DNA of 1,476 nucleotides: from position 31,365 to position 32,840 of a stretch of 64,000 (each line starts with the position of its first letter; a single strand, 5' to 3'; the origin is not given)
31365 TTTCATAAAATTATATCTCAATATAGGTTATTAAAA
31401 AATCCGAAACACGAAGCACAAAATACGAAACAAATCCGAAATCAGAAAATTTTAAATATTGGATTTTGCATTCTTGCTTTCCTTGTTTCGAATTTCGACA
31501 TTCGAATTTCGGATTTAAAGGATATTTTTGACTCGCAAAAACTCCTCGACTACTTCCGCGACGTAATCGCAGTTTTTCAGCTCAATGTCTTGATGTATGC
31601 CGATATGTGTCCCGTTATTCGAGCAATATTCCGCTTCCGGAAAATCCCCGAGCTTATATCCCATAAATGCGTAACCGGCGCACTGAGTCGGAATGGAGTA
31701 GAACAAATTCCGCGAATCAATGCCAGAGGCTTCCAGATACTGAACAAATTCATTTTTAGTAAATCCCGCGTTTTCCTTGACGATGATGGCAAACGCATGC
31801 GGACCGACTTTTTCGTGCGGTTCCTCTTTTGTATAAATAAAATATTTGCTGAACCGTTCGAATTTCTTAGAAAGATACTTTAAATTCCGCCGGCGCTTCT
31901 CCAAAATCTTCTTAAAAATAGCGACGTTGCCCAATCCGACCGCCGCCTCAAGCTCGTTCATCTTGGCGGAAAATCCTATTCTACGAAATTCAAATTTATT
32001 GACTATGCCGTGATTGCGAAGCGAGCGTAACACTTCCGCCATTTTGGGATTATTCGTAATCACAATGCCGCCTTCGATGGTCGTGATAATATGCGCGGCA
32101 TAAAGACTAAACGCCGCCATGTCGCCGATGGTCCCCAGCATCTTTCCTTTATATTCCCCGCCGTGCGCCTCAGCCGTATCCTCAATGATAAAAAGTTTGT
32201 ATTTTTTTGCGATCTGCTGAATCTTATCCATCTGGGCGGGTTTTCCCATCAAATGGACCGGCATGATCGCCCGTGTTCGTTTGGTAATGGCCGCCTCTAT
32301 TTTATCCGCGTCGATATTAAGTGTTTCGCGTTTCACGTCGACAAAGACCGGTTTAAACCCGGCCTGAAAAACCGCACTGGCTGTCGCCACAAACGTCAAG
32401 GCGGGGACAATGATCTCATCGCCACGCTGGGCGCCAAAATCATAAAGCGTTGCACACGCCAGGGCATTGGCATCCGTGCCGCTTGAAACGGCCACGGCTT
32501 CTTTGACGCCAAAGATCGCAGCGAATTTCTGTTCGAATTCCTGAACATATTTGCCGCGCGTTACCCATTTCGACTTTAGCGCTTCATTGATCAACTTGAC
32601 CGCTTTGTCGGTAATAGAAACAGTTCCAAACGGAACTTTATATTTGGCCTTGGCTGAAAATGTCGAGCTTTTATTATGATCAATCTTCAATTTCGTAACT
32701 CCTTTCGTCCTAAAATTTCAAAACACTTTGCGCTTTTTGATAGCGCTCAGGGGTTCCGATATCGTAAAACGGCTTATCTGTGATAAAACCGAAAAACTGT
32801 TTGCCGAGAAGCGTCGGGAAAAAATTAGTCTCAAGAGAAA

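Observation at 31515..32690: DegT-family enzyme with His in place of the catalytic Lys: predicted sugar 3-dehydratase (ColD/E1 type)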

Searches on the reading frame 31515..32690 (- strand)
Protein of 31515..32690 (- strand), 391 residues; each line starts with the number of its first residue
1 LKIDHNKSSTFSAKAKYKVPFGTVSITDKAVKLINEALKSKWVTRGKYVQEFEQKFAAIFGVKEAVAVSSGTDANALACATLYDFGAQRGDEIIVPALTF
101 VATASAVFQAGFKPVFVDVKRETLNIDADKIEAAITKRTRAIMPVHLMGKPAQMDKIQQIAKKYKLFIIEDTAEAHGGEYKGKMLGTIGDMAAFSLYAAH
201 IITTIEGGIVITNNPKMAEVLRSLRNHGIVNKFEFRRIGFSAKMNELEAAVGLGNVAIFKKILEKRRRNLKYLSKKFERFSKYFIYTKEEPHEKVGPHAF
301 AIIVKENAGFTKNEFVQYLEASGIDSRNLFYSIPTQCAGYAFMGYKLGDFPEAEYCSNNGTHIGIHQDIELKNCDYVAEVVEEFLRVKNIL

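Call 4: search_solved_structures(query=window:31515-32690:-, max_evalue=0.00001, show_alignments=4)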
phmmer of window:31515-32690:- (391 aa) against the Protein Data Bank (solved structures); distinct sequences matched with E-value up to 0.00001: 56.
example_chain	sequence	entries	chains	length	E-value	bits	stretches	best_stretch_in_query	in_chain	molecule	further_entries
3bn1_A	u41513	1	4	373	2e-61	211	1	34-382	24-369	Perosamine synthetase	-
3dr7_A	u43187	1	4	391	2.3e-61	210.8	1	34-382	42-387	Putative perosamine synthetase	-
7b0m_AAA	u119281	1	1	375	3e-61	210.4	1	34-388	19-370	Sugar aminotransferase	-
3dr4_A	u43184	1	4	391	3.2e-61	210.3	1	34-382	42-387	Putative perosamine synthetase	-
7b0d_A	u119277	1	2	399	3.9e-59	203.5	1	31-388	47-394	Glutamine--scyllo-inositol transaminase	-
3frk_A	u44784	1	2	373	2.6e-57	197.5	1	35-381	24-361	QdtB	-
3bcx_A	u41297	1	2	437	7.9e-55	189.3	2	17-228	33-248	CDP-6-deoxy-L-threo-D-glycero-4-hexulose-3-dehydrase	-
3bb8_A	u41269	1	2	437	1.4e-53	185.2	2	17-228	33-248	CDP-4-keto-6-deoxy-D-glucose-3-dehydrase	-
2gms_A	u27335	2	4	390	1.1e-52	182.3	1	20-381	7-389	Putative pyridoxamine 5-phosphate-dependent dehydrase, Wbdk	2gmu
7n63_A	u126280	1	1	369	3.2e-52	180.7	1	33-386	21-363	Putative aminotransferase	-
3b8x_A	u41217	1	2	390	8e-52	179.4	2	20-231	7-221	Pyridoxamine 5-phosphate-dependent dehydrase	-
2r0t_A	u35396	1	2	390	1.2e-51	178.9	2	20-231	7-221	Pyridoxamine 5-phosphate-dependent dehydrase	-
3gr9_A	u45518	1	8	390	2.9e-51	177.6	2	20-231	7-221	ColD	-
3uwc_A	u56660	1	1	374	1.2e-49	172.3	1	34-387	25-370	Nucleotide-sugar aminotransferase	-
4lc3_A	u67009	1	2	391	4.4e-47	163.8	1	18-356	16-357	Putative UDP-4-amino-4-deoxy-l-arabinose--oxoglutarate aminotransferase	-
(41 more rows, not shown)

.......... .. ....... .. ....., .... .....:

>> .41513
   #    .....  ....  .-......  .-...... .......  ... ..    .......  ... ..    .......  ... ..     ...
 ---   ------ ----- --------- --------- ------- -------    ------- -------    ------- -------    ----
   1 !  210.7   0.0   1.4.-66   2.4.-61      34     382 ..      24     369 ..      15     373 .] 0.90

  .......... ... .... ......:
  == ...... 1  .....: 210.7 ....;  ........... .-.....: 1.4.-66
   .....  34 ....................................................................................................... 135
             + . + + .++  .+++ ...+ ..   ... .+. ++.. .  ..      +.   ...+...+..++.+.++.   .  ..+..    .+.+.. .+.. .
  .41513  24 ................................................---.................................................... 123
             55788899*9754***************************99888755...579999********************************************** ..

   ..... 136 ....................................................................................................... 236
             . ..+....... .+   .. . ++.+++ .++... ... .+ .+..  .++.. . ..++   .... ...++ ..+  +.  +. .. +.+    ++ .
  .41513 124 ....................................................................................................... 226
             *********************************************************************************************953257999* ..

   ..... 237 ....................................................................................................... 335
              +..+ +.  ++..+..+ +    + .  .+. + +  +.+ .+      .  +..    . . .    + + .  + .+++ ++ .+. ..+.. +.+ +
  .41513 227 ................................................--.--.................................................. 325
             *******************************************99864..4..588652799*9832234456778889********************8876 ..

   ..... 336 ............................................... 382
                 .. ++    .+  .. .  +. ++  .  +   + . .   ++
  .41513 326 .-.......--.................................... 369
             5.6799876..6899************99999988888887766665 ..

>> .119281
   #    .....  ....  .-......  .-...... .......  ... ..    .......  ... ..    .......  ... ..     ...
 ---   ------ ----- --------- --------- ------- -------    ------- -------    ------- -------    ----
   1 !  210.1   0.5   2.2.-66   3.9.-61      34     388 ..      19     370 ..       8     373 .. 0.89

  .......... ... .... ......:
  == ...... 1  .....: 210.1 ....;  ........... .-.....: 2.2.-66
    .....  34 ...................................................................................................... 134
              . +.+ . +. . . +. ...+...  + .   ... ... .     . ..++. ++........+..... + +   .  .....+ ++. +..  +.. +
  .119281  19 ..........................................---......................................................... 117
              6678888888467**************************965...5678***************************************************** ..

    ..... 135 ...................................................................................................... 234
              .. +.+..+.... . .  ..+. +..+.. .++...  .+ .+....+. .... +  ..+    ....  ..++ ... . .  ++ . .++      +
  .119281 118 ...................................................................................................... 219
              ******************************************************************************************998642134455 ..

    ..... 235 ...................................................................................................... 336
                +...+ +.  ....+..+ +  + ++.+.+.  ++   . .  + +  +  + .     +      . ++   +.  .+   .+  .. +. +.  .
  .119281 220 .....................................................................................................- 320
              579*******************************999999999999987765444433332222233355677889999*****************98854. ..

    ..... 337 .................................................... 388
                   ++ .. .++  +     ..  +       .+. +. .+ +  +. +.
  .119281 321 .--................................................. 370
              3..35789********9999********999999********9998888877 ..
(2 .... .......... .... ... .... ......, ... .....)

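Call 6: search_protein_families(library=ncbifam, proteins=[window:31515-32690:-], max_evalue=0.00001)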
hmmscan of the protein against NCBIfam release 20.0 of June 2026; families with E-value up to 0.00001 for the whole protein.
window:31515-32690:- (391 aa): 20 families
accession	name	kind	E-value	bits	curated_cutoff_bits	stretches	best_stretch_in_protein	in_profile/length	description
NF011936.0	PRK15407.1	equivalog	8.2e-80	268.6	423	2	10-228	29-251/440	lipopolysaccharide biosynthesis protein RfbH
TIGR03588.1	PseC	equivalog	9.8e-77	258.4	423.5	1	19-384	2-379/380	UDP-4-amino-4,6-dideoxy-N-acetyl-beta-L-altrosamine transaminase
TIGR04181.1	NHT_00031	hypoth_equivalog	8.8e-69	232.1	420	1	26-336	8-332/359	LegC family aminotransferase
NF008687.0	PRK11706.1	equivalog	3.1e-64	217.1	375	1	19-385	2-374/375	dTDP-4-amino-4,6-dideoxygalactose transaminase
NF008658.2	PRK11658.1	equivalog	7.4e-62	209.2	631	1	19-384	5-376/379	UDP-4-amino-4-deoxy-L-arabinose aminotransferase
TIGR04427.1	PLP_DesI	equivalog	5.2e-57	193.7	650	1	31-332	35-332/390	dTDP-4-dehydro-6-deoxyglucose aminotransferase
TIGR02379.1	ECA_wecE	subfamily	1.2e-53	182.3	434.85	1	19-384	2-374/376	dTDP-4-amino-4,6-dideoxy-D-glucose transaminase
NF005816.0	PRK07682.1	equivalog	4.4e-10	38.7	620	1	52-174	79-205/390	aminotransferase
NF041364.1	GntC_guanitoxin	equivalog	4.9e-09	35.5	415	1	64-172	61-174/356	guanitoxin biosynthesis PLP-dependent (S)-gamma-hydroxy-L-arginine cyclodehydratase GntC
NF004975.0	PRK06348.1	equivalog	2.4e-08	33.4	549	1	52-172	79-202/384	pyridoxal phosphate-dependent aminotransferase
NF005817.0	PRK07683.1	equivalog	7.7e-08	31.4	575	1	87-171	110-200/387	aminotransferase A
NF004621.0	PRK05957.1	equivalog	7.9e-08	31.4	498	1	64-173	90-201/389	pyridoxal phosphate-dependent aminotransferase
NF004770.0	PRK06108.1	subfamily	2.6e-07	29.8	422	1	51-143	85-175/396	pyridoxal phosphate-dependent aminotransferase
NF006569.0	PRK09082.1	subfamily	4.3e-07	29.4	420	1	50-172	78-203/386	methionine aminotransferase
TIGR01326.1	OAH_OAS_sulfhy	subfamily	4.3e-07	29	495.1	1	52-172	62-179/418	O-acetylhomoserine aminocarboxypropyltransferase/cysteine synthase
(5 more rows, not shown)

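Call 7: search_protein_families(library=pfam, proteins=[window:31515-32690:-], max_evalue=0.0001)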
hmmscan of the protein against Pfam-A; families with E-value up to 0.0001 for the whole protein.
window:31515-32690:- (391 aa): 4 families
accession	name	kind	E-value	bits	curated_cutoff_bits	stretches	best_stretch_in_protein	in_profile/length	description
PF01041.23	DegT_DnrJ_EryC1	-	6.3e-104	348.5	19.8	1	26-381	3-359/360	DegT/DnrJ/EryC1/StrS aminotransferase family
PF00155.27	Aminotran_1_2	-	2e-11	44.1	19.7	1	46-178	41-190/361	Aminotransferase class I and II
PF01212.27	Beta_elim_lyase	-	1.6e-08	34.7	27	1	48-173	33-170/288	Beta-eliminating lyase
PF01053.26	Cys_Met_Meta_PP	-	3.8e-06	26.2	27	1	50-173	55-175/381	Cys/Met metabolism PLP-dependent enzyme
